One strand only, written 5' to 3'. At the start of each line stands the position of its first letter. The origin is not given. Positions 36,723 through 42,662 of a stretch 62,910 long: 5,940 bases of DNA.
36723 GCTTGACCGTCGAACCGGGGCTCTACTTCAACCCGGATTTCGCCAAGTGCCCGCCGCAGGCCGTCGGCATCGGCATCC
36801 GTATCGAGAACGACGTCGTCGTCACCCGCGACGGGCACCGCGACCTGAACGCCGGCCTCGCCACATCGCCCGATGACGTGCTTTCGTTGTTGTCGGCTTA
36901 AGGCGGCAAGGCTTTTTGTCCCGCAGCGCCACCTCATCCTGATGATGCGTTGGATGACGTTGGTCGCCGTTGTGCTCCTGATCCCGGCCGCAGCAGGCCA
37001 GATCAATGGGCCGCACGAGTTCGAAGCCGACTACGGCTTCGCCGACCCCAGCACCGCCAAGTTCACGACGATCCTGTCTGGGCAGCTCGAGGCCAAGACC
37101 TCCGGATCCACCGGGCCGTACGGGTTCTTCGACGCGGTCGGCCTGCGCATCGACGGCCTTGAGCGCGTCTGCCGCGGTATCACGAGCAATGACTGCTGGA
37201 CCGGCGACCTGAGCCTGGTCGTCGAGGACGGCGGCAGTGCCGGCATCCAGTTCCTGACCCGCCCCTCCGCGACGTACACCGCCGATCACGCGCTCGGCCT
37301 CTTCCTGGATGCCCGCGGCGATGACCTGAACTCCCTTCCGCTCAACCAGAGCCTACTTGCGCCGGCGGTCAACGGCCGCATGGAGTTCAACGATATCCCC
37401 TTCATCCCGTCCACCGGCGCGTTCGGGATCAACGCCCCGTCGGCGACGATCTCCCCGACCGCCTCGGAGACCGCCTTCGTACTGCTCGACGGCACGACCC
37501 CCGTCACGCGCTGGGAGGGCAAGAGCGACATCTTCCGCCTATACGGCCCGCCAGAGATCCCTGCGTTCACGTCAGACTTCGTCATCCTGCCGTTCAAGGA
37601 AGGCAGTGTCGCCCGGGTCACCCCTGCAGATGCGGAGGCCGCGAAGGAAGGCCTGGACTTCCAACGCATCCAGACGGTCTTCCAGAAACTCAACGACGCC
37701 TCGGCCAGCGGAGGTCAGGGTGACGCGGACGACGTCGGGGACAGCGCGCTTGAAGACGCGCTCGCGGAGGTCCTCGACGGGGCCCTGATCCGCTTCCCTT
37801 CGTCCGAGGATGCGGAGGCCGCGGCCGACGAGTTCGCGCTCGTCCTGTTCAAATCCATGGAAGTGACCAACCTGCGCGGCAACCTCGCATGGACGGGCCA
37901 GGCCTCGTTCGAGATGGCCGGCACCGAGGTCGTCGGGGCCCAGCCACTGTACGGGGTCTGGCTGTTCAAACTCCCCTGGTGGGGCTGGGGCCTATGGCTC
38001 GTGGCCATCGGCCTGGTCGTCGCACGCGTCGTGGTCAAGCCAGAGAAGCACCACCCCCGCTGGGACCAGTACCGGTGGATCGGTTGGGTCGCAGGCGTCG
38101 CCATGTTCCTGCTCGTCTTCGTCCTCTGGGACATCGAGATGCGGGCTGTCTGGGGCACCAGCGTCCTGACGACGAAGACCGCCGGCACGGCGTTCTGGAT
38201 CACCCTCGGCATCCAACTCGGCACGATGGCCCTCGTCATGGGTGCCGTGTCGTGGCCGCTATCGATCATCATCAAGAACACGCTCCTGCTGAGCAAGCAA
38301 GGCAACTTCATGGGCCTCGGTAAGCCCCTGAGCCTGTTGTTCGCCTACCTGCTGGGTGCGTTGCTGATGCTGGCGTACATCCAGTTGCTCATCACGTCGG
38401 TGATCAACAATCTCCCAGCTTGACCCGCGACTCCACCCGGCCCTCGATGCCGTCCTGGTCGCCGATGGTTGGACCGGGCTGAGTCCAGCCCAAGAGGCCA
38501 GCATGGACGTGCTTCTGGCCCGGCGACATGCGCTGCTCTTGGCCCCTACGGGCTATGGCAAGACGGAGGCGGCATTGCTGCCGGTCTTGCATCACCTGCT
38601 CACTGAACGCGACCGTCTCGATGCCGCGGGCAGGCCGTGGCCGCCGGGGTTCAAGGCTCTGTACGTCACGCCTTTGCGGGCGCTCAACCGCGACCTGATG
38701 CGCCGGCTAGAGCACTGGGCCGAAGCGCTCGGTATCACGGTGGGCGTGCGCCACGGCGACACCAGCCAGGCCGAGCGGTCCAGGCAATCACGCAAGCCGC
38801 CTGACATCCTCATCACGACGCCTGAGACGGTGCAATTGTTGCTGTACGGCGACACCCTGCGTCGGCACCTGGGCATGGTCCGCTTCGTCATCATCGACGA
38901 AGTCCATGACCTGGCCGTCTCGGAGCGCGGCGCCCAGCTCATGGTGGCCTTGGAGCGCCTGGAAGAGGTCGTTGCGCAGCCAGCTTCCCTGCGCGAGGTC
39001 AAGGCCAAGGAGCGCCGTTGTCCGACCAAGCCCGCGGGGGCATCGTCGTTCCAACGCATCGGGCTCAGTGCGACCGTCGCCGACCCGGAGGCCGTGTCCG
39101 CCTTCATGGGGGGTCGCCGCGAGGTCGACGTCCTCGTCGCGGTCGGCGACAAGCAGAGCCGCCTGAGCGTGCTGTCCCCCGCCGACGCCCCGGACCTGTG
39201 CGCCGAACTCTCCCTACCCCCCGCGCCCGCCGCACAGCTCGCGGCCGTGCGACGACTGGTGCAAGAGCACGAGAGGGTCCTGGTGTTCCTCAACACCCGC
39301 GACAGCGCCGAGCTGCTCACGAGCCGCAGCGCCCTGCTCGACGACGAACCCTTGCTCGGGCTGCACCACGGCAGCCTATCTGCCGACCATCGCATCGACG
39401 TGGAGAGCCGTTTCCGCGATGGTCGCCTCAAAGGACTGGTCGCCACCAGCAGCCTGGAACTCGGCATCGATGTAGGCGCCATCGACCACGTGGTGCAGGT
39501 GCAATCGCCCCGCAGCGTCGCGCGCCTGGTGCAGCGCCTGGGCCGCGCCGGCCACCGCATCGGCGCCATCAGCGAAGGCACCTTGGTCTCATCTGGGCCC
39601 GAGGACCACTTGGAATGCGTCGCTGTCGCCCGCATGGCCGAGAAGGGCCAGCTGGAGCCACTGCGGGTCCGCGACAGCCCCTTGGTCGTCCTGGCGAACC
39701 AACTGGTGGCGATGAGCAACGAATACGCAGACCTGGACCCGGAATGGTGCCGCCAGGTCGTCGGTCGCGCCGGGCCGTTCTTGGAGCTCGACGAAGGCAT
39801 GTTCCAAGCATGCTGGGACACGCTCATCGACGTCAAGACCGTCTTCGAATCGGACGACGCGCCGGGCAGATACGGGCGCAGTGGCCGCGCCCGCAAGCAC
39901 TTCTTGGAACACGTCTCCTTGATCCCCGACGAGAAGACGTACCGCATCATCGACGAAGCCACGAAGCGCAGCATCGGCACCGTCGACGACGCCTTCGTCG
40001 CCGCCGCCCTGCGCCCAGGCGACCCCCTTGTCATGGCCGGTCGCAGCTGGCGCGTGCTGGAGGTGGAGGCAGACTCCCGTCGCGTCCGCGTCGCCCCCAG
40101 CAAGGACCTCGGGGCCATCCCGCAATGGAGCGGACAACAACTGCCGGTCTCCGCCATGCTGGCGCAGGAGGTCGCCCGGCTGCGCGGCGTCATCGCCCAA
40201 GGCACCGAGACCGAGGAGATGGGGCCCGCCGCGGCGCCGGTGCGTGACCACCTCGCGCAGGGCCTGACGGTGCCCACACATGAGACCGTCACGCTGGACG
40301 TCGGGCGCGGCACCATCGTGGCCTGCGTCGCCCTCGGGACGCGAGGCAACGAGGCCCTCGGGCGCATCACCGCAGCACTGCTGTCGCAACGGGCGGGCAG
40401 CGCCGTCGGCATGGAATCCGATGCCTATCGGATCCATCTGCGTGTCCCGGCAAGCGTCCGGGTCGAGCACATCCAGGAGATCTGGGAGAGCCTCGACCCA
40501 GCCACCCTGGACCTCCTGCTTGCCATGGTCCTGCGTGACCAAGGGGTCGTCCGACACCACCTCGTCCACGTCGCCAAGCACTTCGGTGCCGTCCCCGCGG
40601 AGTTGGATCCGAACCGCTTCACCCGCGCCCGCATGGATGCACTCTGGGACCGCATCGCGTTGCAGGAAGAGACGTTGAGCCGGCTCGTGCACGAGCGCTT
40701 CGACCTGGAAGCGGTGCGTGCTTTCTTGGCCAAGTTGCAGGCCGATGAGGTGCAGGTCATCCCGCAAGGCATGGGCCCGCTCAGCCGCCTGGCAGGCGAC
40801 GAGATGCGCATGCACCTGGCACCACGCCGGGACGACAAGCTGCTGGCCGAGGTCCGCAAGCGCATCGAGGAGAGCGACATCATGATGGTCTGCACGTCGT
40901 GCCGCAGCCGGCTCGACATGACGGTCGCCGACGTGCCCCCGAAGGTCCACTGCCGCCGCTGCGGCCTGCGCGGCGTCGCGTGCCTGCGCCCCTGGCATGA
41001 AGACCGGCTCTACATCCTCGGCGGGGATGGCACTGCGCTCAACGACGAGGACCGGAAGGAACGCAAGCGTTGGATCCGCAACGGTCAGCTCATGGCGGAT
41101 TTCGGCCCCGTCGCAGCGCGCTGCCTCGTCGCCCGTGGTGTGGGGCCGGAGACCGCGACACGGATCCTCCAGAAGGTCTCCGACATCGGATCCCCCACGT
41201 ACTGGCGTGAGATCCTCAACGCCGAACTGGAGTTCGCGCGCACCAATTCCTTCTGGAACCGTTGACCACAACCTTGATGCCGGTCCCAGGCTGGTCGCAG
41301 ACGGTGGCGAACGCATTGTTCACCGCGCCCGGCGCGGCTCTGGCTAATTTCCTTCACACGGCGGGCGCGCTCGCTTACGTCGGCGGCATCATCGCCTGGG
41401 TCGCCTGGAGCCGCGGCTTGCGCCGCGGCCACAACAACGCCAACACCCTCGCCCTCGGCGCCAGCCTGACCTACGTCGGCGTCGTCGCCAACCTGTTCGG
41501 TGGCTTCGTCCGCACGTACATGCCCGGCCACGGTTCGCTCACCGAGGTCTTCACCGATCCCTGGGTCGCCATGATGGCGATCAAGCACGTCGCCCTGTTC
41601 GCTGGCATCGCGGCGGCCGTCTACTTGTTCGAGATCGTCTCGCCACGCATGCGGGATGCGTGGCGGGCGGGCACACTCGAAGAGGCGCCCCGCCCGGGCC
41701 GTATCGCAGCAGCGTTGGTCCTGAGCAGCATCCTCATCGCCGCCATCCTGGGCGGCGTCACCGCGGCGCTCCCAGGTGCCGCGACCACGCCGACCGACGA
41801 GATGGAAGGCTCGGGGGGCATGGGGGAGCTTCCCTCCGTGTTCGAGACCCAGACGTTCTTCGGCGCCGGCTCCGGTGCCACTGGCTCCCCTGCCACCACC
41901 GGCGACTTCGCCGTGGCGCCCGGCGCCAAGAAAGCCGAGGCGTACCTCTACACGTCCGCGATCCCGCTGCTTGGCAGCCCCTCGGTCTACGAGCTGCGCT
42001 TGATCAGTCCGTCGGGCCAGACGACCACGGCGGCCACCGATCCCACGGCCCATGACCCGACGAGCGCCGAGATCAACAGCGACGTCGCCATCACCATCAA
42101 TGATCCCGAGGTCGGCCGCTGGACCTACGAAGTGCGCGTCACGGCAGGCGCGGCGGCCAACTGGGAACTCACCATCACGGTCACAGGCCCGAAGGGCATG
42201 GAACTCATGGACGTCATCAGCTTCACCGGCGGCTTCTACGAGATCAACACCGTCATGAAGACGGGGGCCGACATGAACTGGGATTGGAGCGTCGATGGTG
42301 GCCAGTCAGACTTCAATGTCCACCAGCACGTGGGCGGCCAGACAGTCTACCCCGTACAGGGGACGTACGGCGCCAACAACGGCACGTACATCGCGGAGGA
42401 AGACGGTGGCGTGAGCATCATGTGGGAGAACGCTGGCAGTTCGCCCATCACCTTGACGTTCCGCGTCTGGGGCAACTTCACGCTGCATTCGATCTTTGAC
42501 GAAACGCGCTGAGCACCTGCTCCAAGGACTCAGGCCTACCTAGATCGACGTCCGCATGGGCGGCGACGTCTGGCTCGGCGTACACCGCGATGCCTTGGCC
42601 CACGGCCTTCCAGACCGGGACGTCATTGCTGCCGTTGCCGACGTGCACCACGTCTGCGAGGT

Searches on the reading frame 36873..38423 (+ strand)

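Call 39: search_protein_families(library=pfam, proteins=[window:36873-38423:+], max_evalue=0.0001)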
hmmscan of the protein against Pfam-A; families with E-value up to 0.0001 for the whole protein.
window:36873-38423:+ (516 aa): 0 families

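Call 48: search_protein_families(library=pfam, proteins=[window:36873-38423:+], max_evalue=1)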
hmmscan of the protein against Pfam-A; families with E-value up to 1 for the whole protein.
window:36873-38423:+ (516 aa): 2 families
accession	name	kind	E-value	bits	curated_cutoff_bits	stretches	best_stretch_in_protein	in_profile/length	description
PF24088.1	DUF7373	-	0.022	15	27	1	291-327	79-110/193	Domain of unknown function (DUF7373) N-terminal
PF07954.16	DUF1689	-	0.38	11.5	25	1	401-457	34-83/148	Protein of unknown function (DUF1689)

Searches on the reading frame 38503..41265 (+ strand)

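Call 40: search_protein_families(library=pfam, proteins=[window:38503-41265:+], max_evalue=0.0001)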
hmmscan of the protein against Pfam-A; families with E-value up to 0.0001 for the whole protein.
window:38503-41265:+ (920 aa): 6 families
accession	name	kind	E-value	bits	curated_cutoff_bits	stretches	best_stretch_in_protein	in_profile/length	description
PF00270.35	DEAD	-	4.7e-28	98.5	26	1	3-193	10-161/167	DEAD/DEAH box helicase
PF00271.37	Helicase_C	-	9.5e-22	77.8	23.5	1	247-350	4-107/110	Helicase conserved C-terminal domain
PF08494.16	DEAD_assoc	-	4.7e-19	69.4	23.5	1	594-755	5-182/191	DEAD/H associated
PF19306.5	WH_Lhr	-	5.4e-13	49.1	27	1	380-534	4-164/168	Large helicase-related protein, winged helix domain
PF04851.21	ResIII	-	2.1e-05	24.9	22.5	1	7-141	23-141/164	Type III restriction enzyme, res subunit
PF01155.25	HypA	-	7.4e-05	23.2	28.9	0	736-825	12-97/112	Hydrogenase/urease nickel incorporation, metallochaperone, hypA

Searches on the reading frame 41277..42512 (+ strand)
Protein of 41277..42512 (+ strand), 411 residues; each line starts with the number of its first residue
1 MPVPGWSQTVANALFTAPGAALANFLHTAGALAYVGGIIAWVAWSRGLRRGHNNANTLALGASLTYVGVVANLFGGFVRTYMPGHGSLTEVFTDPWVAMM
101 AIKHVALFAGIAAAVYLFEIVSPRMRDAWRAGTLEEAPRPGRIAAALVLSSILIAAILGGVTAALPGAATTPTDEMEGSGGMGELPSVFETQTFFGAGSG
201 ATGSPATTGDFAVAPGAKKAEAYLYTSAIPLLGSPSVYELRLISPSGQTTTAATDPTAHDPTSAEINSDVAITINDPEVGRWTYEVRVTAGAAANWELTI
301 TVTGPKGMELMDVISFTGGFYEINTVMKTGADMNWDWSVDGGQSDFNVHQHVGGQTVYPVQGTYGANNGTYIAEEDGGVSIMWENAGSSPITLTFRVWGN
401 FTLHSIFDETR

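Call 40: search_protein_families(library=pfam, proteins=[window:41277-42512:+], max_evalue=0.0001)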
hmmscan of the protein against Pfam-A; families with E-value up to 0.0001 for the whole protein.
window:41277-42512:+ (411 aa): 0 families

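Call 48: search_protein_families(library=pfam, proteins=[window:41277-42512:+], max_evalue=1)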
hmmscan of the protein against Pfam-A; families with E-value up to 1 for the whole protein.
window:41277-42512:+ (411 aa): 6 families
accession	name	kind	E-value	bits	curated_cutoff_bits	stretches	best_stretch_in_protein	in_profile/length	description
PF05425.18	CopD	-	0.014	16.2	32.1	1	67-163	13-103/105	Copper resistance protein D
PF04505.17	CD225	-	0.054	14.1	27.1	1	105-157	16-63/68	Interferon-induced transmembrane protein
PF12973.13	Cupin_7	-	0.066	13.5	27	0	344-371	44-71/105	ChrR Cupin-like domain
PF02502.23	LacAB_rpiB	-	0.093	13.1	24.7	1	47-82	91-126/138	Ribose/Galactose Isomerase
PF01483.27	P_proprotein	-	0.12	12.9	21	1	239-299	19-85/86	Proprotein convertase P-domain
PF03413.25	PepSY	-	0.14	12.9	24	0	271-300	20-49/60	Peptidase propeptide and YPEB domain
